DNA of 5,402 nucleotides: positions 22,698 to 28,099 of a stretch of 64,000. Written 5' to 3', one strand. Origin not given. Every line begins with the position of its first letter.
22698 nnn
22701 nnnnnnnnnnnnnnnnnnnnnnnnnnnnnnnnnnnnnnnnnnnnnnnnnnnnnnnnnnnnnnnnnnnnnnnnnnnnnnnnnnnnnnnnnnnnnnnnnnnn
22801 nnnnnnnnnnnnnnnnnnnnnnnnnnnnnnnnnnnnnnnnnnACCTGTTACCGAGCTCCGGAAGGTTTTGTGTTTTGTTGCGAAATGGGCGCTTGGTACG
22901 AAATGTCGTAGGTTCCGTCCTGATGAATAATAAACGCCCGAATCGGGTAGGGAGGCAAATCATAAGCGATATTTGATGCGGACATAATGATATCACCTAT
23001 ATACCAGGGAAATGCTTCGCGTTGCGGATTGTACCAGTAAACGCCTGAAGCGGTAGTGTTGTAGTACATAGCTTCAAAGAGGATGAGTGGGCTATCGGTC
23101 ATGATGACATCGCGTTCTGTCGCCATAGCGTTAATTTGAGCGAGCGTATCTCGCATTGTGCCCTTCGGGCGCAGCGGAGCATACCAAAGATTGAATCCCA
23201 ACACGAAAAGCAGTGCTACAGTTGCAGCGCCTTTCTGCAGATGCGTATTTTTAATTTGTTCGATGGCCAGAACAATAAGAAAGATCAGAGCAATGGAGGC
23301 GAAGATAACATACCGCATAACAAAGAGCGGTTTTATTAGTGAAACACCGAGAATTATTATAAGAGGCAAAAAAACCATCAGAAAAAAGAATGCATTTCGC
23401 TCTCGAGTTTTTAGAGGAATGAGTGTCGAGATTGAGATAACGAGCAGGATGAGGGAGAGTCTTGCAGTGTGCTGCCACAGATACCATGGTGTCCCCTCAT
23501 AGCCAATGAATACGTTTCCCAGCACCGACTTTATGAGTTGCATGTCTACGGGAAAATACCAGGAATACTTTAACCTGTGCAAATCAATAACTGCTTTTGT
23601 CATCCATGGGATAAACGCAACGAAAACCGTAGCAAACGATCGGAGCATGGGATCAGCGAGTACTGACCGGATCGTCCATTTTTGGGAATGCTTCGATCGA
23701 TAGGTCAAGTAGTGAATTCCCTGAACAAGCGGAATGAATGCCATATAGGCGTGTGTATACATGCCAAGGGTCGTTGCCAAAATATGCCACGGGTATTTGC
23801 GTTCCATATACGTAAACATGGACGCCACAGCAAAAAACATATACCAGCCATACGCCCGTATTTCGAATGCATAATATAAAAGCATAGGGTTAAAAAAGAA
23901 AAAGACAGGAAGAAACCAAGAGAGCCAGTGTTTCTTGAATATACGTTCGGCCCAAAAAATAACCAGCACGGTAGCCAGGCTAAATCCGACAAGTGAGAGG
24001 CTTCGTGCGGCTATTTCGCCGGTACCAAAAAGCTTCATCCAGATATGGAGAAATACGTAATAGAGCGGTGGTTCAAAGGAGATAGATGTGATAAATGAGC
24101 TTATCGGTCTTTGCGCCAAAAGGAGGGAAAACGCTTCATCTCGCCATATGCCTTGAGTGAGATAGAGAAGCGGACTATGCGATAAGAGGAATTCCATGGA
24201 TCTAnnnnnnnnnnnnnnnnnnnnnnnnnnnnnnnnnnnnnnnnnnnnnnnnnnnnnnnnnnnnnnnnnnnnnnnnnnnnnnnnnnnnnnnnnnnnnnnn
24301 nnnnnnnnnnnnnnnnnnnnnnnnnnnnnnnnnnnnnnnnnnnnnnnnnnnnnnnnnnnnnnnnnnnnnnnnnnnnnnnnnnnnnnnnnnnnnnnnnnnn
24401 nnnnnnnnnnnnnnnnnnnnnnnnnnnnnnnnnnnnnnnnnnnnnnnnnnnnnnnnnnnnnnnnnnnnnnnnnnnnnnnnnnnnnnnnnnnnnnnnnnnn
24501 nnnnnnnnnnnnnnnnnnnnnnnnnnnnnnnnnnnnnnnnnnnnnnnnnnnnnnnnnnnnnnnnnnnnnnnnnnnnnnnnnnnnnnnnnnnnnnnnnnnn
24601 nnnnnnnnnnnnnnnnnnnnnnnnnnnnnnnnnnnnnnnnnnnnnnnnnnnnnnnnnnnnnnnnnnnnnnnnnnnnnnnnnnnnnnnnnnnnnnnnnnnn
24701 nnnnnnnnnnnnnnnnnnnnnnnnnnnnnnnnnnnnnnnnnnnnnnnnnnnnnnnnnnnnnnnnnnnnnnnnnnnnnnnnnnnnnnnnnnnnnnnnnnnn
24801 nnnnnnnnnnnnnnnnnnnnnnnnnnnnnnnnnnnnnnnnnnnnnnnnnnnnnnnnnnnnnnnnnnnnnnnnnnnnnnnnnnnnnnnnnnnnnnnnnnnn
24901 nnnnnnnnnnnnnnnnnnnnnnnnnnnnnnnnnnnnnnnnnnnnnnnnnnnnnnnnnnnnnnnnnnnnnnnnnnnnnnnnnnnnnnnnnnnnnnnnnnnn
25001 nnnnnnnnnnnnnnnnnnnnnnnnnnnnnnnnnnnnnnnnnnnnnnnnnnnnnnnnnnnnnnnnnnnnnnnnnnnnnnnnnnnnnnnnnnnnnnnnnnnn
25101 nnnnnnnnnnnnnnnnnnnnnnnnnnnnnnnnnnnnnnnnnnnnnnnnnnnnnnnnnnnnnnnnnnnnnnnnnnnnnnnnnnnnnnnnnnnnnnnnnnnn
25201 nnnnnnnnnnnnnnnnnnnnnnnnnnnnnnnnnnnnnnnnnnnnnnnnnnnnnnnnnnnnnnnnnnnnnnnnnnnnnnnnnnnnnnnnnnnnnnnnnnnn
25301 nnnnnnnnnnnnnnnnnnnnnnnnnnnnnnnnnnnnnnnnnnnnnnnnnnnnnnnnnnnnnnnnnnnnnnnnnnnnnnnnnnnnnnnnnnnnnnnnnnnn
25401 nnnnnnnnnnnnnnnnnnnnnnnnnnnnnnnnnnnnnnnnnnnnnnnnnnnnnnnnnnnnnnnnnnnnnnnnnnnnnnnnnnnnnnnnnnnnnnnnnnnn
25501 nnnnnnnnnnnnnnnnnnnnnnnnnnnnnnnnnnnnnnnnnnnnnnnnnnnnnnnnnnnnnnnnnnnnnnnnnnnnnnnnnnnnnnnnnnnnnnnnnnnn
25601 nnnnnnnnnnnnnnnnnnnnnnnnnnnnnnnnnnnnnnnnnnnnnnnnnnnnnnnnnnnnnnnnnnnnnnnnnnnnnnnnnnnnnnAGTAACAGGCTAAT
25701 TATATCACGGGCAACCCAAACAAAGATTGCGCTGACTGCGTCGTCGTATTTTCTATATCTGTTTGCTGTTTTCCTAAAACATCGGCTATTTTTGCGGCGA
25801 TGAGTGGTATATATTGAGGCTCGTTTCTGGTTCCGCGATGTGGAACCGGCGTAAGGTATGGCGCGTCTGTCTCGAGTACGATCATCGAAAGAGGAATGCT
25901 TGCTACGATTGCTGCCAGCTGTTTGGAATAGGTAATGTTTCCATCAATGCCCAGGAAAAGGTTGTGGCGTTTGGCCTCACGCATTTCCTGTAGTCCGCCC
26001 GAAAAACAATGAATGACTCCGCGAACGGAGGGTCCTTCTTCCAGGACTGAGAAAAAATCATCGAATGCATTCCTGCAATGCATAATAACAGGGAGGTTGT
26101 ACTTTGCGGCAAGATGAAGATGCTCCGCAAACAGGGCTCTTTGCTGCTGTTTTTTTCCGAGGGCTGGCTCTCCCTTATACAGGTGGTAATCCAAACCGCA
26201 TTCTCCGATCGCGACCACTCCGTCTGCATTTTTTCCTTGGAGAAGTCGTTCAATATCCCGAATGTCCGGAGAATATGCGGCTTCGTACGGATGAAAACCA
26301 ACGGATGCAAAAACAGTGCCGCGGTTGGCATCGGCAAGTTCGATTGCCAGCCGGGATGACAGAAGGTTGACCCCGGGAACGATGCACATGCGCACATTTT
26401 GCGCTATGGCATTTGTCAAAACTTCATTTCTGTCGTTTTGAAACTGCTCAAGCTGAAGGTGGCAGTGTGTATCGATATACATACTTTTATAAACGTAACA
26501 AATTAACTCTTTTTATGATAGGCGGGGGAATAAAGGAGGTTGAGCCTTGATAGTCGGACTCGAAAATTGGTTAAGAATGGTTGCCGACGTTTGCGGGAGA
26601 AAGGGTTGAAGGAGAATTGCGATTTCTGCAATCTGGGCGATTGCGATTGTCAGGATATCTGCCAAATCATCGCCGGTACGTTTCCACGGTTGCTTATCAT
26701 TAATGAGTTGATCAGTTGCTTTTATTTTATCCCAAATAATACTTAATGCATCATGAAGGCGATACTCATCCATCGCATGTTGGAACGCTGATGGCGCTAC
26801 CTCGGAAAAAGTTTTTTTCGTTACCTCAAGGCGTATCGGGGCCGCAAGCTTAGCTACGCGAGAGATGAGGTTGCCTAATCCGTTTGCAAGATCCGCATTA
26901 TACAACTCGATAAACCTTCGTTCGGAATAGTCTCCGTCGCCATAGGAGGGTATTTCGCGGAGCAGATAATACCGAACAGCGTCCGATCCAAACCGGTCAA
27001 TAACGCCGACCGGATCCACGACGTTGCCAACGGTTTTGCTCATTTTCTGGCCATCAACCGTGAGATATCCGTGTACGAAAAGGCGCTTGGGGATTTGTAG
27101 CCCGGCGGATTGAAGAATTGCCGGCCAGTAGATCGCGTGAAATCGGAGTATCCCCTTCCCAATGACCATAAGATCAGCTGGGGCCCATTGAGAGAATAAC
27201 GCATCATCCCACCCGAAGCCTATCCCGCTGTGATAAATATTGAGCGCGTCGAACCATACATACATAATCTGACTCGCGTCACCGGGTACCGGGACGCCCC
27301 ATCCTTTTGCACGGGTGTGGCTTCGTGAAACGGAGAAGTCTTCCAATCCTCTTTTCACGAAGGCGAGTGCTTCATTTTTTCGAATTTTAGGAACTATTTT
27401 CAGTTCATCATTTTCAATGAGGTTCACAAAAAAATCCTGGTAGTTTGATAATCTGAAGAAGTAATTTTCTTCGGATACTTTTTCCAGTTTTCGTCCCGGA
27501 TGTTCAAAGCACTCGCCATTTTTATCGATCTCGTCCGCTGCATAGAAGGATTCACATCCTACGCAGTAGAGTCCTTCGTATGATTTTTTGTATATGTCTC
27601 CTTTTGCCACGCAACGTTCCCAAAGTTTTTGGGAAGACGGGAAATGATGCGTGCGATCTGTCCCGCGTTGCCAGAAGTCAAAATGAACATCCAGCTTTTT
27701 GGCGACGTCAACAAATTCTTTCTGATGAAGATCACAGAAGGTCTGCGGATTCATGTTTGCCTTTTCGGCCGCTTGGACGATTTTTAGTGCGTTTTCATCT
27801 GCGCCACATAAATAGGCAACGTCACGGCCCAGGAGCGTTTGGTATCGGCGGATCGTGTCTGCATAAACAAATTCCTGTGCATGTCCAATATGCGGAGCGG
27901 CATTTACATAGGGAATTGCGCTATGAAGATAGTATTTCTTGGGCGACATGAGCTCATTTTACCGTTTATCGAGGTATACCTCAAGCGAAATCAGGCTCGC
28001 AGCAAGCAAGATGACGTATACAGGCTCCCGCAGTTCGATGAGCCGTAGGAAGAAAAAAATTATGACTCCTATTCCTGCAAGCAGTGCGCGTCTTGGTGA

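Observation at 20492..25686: Decaprenyl-phosphate phosphoribosyltransferase homologue clustered with GT-C, processive GT2 and WecA-type transferases: arabinan/ribosyl-lipid-donor-like surface glycosylation pathway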

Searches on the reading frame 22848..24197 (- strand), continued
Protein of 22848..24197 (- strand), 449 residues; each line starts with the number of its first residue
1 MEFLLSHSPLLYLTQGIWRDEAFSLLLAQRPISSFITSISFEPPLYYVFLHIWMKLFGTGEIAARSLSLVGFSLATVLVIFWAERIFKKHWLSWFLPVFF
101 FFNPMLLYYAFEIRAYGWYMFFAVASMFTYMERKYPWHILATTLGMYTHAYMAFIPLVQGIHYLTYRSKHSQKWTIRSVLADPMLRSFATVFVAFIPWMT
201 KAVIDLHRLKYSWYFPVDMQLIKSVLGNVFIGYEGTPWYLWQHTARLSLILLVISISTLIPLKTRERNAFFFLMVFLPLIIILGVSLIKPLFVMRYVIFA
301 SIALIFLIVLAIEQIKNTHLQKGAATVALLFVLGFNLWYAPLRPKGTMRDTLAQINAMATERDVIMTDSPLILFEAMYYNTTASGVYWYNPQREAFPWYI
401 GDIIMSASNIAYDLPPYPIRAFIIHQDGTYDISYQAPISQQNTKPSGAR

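Call 71: find_encoding_contigs(protein=P0513, flank=8000, max_places=1)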
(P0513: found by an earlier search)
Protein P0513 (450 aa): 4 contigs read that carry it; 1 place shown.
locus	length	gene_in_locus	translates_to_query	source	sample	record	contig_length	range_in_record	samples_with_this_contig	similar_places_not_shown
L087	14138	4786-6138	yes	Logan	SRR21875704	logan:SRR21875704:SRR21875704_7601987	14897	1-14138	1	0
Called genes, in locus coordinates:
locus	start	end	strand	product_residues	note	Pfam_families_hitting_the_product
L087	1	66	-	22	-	?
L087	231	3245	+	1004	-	PF00580:UvrD-helicase, PF13086:AAA_11, PF13245:AAA_19, PF13361:UvrD_C, PF13538:UvrD_C_2 (faint), PF12705:PDDEXK_1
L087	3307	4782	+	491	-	PF13632:Glyco_trans_2_3 (weak)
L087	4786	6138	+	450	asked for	PF13231:PMT_2 (weak)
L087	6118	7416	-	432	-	PF08245:Mur_ligase_M, PF27239:FOL3_C, PF02875:Mur_ligase_C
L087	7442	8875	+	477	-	PF00464:SHMT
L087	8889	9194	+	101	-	-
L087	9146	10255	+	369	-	PF00953:Glycos_transf_4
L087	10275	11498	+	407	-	PF00919:UPF0004, PF04055:Radical_SAM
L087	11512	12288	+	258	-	PF00459:Inositol_P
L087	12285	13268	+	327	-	PF01073:3Beta_HSD, PF01370:Epimerase, PF02719:Polysacc_synt_2, PF04321:RmlD_sub_bind, PF07993:NAD_binding_4, PF13460:NAD_binding_10 (weak), PF16363:GDP_Man_Dehyd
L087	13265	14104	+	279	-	PF01073:3Beta_HSD, PF01370:Epimerase, PF04321:RmlD_sub_bind, PF02719:Polysacc_synt_2, PF16363:GDP_Man_Dehyd, PF07993:NAD_binding_4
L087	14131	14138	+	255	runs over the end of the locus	?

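Call 73: list_cluster_members(proteins=[P0366, P0369, P0375, P0381, P0400, P0415, P0431, P0435, P0461, P0482])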
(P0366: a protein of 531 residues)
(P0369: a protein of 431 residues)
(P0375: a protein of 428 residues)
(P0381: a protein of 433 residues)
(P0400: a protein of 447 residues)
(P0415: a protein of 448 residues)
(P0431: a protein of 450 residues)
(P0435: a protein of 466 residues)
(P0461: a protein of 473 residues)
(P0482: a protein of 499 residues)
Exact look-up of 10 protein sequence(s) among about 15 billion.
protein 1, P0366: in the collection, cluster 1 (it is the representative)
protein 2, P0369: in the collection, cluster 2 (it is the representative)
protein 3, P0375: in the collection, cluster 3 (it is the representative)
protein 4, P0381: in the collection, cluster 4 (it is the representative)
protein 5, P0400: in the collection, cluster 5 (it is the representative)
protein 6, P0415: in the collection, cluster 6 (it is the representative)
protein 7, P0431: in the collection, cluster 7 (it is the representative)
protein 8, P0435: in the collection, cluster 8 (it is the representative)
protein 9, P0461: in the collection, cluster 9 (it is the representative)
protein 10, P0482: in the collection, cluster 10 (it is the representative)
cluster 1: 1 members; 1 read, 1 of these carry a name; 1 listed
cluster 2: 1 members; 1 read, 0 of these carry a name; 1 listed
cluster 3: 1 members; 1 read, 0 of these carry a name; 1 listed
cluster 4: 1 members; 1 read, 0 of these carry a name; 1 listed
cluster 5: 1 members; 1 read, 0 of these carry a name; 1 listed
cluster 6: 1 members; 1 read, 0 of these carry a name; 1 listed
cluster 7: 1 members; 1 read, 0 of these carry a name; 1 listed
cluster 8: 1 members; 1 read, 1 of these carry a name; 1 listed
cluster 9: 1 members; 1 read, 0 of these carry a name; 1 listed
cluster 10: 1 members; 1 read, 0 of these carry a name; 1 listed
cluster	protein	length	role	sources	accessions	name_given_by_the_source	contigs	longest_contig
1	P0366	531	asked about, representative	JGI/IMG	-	mannosyltransferase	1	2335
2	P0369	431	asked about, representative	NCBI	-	-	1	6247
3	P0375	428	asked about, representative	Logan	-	-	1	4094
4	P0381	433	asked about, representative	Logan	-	-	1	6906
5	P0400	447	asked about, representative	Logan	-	-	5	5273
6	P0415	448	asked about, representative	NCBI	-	-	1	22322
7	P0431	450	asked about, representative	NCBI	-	-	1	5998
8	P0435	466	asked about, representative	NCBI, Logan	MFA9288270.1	MAG: glycosyltransferase family 39 protein [Weeksellaceae bacterium]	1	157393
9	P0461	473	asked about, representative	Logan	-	-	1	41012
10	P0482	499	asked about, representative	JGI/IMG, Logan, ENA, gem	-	-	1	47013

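Call 74: find_encoding_contigs(protein=P0415, flank=8000, max_places=1)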
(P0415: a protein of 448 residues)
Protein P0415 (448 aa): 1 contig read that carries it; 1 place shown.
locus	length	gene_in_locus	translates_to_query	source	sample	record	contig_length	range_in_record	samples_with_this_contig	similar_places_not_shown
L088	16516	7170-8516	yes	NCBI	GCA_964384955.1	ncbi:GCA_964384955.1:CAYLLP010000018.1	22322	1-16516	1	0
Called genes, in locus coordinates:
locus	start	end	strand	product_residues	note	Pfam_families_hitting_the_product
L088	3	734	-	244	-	?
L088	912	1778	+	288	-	PF06691:DUF1189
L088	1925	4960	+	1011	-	PF00580:UvrD-helicase, PF13245:AAA_19, PF13604:AAA_30 (faint), PF21445:ADDB_N (weak), PF13538:UvrD_C_2 (faint), PF13361:UvrD_C, PF12705:PDDEXK_1, PF01930:Cas_Cas4 (weak)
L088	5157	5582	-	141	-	PF00892:EamA (weak)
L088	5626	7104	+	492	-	PF13632:Glyco_trans_2_3 (weak)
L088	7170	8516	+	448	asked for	-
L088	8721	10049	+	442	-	PF00464:SHMT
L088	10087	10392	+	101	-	-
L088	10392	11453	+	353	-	PF00953:Glycos_transf_4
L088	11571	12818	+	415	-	PF00919:UPF0004, PF04055:Radical_SAM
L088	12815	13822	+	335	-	PF01073:3Beta_HSD, PF01370:Epimerase, PF02719:Polysacc_synt_2, PF04321:RmlD_sub_bind, PF07993:NAD_binding_4, PF13460:NAD_binding_10, PF16363:GDP_Man_Dehyd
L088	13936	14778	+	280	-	PF01370:Epimerase, PF04321:RmlD_sub_bind, PF01073:3Beta_HSD (weak), PF02719:Polysacc_synt_2, PF16363:GDP_Man_Dehyd, PF07993:NAD_binding_4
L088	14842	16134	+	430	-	PF01210:NAD_Gly3P_dh_N (weak), PF03446:NAD_binding_2 (faint), PF03721:UDPG_MGDP_dh_N, PF03807:F420_oxidored (faint), PF00984:UDPG_MGDP_dh, PF03720:UDPG_MGDP_dh_C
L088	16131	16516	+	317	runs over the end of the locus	PF01073:3Beta_HSD, PF01370:Epimerase, PF04321:RmlD_sub_bind, PF07993:NAD_binding_4 (faint), PF16363:GDP_Man_Dehyd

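Call 75: find_encoding_contigs(protein=P0435, flank=8000, max_places=1)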
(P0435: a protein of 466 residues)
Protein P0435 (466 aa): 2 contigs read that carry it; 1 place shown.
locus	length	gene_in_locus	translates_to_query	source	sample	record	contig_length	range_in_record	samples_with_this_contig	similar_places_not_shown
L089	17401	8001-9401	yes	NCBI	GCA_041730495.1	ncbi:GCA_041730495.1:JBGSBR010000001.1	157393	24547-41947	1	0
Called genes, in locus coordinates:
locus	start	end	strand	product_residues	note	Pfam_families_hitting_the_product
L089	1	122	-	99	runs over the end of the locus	-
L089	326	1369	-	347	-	-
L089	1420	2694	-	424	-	PF00817:IMS, PF11799:IMS_C, PF13438:DUF4113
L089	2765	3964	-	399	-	PF02073:Peptidase_M29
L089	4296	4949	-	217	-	-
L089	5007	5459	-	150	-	-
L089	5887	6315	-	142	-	PF00717:Peptidase_S24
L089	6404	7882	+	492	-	PF13632:Glyco_trans_2_3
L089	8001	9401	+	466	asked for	PF13231:PMT_2 (weak)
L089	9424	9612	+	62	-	PF00584:SecE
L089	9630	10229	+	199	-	PF02357:NusG, PF00467:KOW (weak)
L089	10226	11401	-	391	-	-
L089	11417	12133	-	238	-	-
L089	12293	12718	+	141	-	PF03946:Ribosomal_L11_N, PF00298:Ribosomal_L11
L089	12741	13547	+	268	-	PF00687:Ribosomal_L1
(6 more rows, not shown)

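Call 76: find_encoding_contigs(protein=P0461, flank=8000, max_places=1)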
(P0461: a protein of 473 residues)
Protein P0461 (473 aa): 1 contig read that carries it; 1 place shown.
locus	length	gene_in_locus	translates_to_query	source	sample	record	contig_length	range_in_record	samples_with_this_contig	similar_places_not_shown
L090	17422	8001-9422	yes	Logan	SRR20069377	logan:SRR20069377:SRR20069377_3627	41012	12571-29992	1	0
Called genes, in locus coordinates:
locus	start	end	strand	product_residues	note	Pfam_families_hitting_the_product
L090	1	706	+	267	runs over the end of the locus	-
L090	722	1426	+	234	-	-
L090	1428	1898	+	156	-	-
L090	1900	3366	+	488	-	PF00006:ATP-synt_ab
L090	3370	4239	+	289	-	PF00231:ATP-synt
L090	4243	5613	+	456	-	PF00006:ATP-synt_ab, PF22919:ATP-synt_VA_C (weak)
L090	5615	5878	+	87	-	PF02823:ATP-synt_DE_N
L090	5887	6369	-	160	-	PF19034:RnlA-toxin_DBD (weak)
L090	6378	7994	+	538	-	PF13632:Glyco_trans_2_3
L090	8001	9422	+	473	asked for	-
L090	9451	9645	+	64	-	PF00584:SecE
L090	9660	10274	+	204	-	PF02357:NusG, PF00467:KOW (weak)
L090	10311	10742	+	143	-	PF03946:Ribosomal_L11_N, PF00298:Ribosomal_L11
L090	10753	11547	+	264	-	PF00687:Ribosomal_L1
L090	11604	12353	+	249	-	-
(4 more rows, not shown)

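Call 84: find_encoding_contigs(protein=P0381, flank=8000, max_places=1)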
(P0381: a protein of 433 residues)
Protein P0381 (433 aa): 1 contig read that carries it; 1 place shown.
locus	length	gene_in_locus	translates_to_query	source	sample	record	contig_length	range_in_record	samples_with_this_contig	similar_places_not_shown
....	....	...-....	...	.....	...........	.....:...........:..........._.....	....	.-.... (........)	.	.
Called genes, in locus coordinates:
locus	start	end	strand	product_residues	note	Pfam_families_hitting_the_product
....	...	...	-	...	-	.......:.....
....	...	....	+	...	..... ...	-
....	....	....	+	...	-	-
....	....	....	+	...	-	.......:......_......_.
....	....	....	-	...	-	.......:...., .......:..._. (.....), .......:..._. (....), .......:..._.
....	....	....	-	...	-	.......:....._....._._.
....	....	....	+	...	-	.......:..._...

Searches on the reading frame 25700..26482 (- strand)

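Call 4: search_protein_families(library=pfam, proteins=[window:25700-26482:-], max_evalue=0.01)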
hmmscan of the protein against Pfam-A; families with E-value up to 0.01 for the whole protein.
window:25700-26482:- (260 aa): 1 family
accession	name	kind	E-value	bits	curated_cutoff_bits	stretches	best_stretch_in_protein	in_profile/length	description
PF01026.27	TatD_DNase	-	1.5e-70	237.9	27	1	3-256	1-253/253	TatD related DNase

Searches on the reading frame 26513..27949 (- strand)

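Call 4: search_protein_families(library=pfam, proteins=[window:26513-27949:-], max_evalue=0.01)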
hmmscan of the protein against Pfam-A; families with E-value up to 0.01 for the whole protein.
window:26513-27949:- (478 aa): 4 families
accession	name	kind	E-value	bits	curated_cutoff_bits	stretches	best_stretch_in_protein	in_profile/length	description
PF09334.17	tRNA-synt_1g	-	1.5e-90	304.3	20.1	1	7-365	2-390/391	tRNA synthetases class I (M)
PF00133.28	tRNA-synt_1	-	6.6e-30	104.6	22.7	2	226-330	296-403/414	tRNA synthetases class I (I, L, M and V)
PF01406.26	tRNA-synt_1e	-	5.3e-17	62.6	27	2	13-128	17-131/301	tRNA synthetases class I (C) catalytic domain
PF08264.19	Anticodon_1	-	0.0021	18.4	25.1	1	390-462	16-93/148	Anticodon-binding domain of tRNA ligase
